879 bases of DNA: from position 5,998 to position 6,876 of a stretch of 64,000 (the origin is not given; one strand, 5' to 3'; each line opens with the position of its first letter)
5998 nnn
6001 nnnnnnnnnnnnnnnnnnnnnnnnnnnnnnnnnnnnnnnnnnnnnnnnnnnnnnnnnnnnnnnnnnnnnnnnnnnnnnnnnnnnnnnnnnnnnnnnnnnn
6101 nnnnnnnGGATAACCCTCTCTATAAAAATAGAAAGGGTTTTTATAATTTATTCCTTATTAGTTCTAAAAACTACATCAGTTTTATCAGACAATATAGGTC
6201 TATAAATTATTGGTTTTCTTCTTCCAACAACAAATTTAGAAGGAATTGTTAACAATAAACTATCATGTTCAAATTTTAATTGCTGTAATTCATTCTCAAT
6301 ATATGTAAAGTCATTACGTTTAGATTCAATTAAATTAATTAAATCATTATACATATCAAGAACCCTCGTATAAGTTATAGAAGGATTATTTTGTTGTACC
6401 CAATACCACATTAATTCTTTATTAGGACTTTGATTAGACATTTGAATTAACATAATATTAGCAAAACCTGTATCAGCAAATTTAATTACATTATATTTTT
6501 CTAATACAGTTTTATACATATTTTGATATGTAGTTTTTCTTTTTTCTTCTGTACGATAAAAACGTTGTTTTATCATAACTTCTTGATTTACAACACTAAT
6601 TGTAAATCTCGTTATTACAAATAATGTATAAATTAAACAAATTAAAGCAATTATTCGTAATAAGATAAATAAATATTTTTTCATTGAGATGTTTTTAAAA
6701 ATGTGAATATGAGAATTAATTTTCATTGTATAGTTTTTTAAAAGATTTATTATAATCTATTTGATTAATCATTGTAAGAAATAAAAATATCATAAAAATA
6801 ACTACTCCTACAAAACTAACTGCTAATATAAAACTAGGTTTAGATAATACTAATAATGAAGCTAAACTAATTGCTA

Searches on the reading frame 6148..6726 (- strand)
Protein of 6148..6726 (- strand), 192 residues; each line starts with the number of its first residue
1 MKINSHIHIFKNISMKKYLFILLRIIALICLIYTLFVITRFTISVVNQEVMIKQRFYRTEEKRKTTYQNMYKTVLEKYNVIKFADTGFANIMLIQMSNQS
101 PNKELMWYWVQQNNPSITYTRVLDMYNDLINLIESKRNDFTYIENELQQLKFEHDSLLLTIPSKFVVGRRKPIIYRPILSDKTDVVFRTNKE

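Call 75: search_protein_families(library=phrogs, proteins=[window:6148-6726:-], max_evalue=0.001)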
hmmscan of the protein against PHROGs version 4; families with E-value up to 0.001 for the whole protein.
window:6148-6726:- (192 aa): 1 family
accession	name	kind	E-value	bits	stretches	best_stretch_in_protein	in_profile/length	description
phrog_1383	-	head and packaging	4.7e-09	37.1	1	25-191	10-179/187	virion structural protein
